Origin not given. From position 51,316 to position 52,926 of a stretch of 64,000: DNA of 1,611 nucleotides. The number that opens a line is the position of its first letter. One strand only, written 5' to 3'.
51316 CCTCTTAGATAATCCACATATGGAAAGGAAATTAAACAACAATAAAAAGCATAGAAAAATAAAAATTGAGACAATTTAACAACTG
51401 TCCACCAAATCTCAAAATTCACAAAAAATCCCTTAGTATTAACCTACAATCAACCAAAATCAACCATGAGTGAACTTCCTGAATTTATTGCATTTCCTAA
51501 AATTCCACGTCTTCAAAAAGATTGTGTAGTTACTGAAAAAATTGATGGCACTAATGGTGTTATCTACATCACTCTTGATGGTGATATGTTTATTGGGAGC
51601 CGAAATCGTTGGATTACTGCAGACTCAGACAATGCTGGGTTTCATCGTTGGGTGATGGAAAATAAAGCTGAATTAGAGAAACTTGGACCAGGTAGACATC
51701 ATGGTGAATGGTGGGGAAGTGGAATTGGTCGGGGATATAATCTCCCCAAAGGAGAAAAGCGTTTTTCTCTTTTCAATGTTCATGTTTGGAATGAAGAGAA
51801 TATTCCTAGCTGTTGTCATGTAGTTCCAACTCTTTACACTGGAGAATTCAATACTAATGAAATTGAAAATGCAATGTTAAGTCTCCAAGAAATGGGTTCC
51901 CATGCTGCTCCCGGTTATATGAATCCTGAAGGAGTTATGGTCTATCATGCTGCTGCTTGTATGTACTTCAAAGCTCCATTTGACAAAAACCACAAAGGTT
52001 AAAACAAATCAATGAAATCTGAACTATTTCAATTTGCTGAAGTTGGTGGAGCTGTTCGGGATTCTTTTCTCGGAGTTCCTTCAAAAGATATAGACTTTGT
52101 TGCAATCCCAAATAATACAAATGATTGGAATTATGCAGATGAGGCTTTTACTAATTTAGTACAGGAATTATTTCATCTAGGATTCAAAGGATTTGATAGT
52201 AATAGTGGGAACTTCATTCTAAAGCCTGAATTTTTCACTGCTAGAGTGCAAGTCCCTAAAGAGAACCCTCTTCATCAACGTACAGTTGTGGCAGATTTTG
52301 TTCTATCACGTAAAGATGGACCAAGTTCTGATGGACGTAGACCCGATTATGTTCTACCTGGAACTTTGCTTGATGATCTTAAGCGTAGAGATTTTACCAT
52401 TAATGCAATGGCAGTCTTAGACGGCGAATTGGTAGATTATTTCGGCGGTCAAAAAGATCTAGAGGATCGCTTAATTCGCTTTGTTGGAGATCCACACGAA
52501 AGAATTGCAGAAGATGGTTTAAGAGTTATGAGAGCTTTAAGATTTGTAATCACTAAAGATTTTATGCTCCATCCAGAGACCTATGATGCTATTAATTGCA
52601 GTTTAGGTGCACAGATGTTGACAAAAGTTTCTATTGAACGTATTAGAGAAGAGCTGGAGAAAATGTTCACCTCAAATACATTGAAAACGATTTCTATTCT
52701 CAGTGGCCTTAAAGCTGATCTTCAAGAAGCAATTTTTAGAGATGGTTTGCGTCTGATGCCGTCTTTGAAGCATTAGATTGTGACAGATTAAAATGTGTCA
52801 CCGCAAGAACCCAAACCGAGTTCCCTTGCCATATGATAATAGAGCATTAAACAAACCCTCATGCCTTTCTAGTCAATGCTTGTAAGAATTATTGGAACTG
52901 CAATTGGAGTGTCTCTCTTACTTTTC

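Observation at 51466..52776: Adjacent minimal RNA-ligase-like enzyme and minimal CCA-adding enzyme: candidate phage tRNA repair module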

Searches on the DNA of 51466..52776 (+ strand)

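Call 7: search_dna_similar(query=window:51466-52776:+, collection=phages, mode=distant, max_rows=20)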
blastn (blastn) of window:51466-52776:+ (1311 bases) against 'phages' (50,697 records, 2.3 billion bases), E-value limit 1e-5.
Records with a match: 3; places in all: 3; records where one place covers at least 80% of the query: 0.
Best place of each record, by identity: 60-80% 3.
By first word of the organism name: Synechococcus 2; Bacteriophage 1.
By host as written in the record: Synechoccus sp. 2; - 1.
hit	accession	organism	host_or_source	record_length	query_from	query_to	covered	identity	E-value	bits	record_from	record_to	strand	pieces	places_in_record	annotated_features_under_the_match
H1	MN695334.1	Synechococcus phage B3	Synechoccus sp.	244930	784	1202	32%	68.9%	9e-35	155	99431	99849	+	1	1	CCA tRNA nucleotidyltransferase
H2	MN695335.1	Synechococcus phage B23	Synechoccus sp.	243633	784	1202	32%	68.9%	9e-35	155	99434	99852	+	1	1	CCA tRNA nucleotidyltransferase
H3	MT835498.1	Bacteriophage sp.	human fecal samples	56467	907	1058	12%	70.3%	3e-8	67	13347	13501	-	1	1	record has no annotation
